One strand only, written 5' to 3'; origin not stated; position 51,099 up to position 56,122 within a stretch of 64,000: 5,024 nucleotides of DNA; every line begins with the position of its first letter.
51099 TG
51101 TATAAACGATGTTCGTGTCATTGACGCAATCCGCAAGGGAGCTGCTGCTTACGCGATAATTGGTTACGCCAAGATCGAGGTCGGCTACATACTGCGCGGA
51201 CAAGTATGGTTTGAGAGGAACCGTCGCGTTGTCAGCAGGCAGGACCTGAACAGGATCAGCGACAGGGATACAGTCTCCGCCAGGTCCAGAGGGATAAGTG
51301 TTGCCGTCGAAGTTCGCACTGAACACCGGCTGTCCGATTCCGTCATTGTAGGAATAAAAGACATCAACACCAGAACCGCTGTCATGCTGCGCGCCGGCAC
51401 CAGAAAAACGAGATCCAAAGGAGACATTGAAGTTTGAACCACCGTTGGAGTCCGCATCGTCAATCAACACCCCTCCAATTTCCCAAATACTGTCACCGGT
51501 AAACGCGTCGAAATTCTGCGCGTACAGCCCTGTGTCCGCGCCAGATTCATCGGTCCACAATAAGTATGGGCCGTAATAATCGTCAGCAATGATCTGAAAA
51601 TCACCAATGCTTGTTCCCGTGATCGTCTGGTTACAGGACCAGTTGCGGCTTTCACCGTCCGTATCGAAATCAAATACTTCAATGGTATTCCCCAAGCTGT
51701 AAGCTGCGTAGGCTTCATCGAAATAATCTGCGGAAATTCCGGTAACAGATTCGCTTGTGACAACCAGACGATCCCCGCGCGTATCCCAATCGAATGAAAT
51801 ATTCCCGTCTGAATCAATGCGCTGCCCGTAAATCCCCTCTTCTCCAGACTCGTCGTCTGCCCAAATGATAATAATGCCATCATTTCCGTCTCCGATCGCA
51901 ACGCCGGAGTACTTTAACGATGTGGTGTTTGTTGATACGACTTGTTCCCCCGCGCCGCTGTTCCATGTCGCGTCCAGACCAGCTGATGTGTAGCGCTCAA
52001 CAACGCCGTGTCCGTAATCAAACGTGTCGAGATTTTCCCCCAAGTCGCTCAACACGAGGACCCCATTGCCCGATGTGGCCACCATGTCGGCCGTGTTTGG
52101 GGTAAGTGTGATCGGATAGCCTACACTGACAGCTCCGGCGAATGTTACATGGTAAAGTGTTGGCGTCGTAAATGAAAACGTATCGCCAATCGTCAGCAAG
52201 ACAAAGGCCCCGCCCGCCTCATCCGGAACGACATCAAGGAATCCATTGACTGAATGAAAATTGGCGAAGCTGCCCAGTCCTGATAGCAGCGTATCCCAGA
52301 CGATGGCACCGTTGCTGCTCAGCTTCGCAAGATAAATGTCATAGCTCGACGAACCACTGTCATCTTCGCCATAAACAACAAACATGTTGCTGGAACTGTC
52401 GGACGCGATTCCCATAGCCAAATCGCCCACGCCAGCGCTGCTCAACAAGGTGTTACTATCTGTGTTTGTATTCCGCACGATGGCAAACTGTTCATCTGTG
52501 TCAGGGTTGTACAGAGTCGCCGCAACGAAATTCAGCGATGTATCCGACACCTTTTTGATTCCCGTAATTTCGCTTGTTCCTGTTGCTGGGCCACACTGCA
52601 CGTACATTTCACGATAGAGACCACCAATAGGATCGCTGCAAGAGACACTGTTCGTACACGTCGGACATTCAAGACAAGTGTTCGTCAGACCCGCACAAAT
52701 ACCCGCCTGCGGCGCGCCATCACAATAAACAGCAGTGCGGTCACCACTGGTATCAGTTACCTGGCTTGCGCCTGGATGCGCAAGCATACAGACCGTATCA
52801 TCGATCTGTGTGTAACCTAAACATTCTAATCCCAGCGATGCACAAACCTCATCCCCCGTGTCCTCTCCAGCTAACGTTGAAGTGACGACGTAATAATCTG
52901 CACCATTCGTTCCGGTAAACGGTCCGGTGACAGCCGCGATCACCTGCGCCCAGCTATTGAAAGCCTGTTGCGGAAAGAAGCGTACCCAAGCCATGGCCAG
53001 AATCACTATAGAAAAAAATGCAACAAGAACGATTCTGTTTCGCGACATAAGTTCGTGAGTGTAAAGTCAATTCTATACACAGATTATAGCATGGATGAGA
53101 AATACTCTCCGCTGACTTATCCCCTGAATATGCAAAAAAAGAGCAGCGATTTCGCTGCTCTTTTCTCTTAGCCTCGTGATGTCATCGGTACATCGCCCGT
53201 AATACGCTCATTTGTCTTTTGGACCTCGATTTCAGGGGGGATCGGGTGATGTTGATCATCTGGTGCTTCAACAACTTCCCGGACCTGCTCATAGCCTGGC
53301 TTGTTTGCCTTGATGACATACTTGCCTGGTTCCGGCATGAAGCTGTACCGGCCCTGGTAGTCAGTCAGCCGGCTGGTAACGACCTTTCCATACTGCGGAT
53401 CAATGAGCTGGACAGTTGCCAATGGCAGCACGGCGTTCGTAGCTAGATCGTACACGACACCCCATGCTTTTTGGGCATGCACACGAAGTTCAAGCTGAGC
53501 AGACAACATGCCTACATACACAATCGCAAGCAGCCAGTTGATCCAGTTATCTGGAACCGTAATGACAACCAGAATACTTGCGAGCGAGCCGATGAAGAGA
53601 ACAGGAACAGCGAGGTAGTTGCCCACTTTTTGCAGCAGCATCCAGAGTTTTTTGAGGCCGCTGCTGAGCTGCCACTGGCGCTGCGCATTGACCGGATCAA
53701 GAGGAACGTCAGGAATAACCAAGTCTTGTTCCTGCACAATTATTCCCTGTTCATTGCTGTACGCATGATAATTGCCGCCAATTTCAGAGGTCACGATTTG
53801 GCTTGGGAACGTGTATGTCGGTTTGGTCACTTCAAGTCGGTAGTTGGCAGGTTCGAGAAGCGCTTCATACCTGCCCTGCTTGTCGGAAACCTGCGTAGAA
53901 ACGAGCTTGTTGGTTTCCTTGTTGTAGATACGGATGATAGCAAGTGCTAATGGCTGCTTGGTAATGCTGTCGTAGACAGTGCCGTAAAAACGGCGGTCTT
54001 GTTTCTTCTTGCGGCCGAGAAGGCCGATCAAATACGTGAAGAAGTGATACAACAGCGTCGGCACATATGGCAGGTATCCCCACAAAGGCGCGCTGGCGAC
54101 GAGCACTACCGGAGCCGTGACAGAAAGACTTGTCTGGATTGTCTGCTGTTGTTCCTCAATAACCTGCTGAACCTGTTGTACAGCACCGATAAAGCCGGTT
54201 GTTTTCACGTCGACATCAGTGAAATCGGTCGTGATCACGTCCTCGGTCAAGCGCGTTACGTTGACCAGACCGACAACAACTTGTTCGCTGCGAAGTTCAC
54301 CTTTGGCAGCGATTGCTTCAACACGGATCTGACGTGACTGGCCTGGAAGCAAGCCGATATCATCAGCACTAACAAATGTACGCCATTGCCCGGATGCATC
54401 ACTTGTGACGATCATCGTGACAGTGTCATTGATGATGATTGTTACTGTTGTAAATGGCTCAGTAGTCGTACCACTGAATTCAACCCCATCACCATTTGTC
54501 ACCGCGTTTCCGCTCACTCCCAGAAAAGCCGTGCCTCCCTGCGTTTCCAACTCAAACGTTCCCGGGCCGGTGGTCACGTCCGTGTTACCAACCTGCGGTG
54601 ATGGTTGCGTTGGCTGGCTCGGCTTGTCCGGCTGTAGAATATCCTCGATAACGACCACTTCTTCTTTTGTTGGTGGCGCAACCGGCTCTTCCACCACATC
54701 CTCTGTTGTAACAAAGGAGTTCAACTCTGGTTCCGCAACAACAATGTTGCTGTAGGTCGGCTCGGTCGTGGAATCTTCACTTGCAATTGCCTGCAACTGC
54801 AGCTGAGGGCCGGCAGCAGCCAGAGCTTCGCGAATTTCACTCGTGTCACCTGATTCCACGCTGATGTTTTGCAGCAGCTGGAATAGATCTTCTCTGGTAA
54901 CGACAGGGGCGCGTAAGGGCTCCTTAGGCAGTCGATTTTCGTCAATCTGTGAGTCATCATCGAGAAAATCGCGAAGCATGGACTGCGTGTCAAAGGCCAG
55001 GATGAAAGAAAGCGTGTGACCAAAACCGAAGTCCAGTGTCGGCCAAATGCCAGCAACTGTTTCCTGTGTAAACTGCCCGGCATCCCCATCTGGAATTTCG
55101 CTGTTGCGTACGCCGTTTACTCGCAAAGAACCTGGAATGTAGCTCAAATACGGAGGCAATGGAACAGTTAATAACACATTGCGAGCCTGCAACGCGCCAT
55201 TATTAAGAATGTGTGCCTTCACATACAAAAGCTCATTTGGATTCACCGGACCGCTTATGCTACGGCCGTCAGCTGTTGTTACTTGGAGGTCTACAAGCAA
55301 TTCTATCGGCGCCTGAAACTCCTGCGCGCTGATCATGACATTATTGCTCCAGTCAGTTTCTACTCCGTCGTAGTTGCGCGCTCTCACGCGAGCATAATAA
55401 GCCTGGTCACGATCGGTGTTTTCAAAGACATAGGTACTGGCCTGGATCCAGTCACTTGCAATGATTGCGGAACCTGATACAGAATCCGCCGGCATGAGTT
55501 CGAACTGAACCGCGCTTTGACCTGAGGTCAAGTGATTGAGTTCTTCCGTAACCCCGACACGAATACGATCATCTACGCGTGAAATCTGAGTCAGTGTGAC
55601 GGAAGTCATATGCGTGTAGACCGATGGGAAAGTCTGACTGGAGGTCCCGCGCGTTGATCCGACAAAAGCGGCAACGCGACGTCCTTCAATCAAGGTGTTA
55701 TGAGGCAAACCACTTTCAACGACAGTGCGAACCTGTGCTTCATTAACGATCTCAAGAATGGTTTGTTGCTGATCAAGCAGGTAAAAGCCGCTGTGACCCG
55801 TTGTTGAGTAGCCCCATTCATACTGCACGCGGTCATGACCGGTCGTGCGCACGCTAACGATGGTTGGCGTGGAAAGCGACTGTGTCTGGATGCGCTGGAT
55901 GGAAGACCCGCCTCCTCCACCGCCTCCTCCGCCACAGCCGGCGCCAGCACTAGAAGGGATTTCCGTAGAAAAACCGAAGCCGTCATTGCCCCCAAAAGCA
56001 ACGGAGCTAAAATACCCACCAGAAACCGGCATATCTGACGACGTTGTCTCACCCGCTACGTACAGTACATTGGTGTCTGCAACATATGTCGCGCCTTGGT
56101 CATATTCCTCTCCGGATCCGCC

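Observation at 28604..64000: Tandem array of five giant (2.5-3.0 kaa) surface-protein paralogs occupying 35 kb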

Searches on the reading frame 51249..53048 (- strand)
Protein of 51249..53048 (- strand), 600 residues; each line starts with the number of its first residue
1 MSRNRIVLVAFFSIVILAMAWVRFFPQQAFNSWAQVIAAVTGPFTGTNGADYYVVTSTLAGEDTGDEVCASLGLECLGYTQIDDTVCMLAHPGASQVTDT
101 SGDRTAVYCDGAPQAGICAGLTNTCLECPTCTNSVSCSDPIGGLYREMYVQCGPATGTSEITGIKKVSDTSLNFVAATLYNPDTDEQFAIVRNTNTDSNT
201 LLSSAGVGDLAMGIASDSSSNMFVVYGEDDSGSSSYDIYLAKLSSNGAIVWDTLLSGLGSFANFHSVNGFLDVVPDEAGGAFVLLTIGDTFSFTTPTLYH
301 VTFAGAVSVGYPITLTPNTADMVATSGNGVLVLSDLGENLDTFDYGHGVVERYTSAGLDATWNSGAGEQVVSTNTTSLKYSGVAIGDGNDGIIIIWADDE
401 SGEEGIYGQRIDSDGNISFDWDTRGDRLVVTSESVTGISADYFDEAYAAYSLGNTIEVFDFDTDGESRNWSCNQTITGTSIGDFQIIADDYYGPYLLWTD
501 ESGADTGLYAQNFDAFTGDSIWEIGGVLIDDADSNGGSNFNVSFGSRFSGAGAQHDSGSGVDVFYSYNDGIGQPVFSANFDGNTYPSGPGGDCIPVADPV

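Call 65: search_solved_structures(query=window:51249-53048:-, max_evalue=1)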
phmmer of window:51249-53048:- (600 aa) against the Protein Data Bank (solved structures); distinct sequences matched with E-value up to 1: 0.

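Call 74: search_protein_families(library=pfam, proteins=[window:51249-53048:-], max_evalue=1)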
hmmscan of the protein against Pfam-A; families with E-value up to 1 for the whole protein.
window:51249-53048:- (600 aa): 1 family
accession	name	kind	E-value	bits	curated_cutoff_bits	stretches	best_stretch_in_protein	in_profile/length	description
PF02325.22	YGGT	-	0.28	12.1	27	1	8-44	3-39/70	YGGT family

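Call 85: predict_structure(alignment_id=A4)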
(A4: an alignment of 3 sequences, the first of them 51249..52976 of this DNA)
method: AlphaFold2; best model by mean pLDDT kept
length: 576 residues; sequences in the alignment: 3
mean_pLDDT: 42.0   pTM: 0.42
mean pLDDT of the five models: 42.0, 40.7, 38.8, 36.2, 25.6
residues with pLDDT >= 90: 0; 70-90: 34; 50-70: 156; < 50: 386
segments of 3 or more residues with pLDDT < 50: 1-14, 34-38, 48-50, 52-55, 57-63, 67-73, 75-188, 206-212, 220-244, 264-269, 293-296, 313-322, 405-576
pLDDT, mean of each block of 10 residues (from residue 1): 28 51 58 49 50 48 46 46 34 26 27 27 27 25 28 37 36 32 39 52 48 51 30 32 53 67 46 67 64 53 71 39 68 75 57 54 65 57 68 62 47 36 35 28 24 25 31 32 33 27 25 28 26 31 28 30 25 22
secondary structure, 60 per line:
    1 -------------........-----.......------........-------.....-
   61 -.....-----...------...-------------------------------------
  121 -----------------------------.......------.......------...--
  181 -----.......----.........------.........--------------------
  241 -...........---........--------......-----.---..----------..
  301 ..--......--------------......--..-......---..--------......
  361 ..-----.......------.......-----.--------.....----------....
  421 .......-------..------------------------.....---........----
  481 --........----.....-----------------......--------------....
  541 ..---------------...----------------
elements in order: E14-21 E27-33 H40-47 E55-59 E62-66 E72-74 E81-83 E150-156 E163-169 E176-178 E186-192 E197-205 E212-220 E242-252 E256-263 E272-277 E299-302 E305-310 E325-330 H336-341 E355-362 E368-374 E381-387 E402-406 H417-427 E461-465 E469-476 E483-490 E495-499 E517-522 E537-542

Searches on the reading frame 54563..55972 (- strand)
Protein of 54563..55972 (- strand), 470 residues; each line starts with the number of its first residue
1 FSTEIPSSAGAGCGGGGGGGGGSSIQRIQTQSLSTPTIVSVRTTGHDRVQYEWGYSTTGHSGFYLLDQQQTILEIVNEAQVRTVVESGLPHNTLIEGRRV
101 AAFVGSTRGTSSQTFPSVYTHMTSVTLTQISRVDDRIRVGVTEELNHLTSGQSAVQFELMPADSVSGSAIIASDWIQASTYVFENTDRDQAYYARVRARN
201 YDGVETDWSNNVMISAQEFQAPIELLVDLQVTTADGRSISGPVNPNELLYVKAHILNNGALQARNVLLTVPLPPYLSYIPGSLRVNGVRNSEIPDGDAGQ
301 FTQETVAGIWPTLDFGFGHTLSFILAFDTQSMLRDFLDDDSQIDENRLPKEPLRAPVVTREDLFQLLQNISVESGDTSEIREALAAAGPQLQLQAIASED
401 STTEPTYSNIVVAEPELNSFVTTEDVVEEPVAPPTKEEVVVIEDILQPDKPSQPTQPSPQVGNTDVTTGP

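Call 74: search_protein_families(library=pfam, proteins=[window:54563-55972:-], max_evalue=1)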
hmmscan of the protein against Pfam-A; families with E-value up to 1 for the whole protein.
window:54563-55972:- (470 aa): 1 family
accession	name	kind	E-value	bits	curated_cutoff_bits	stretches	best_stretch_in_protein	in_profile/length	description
PF25788.1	Ig_Rha78A_N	-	0.053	14.2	27.4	1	152-212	35-97/105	Rha78A-like, N-terminal immunoglobulin domain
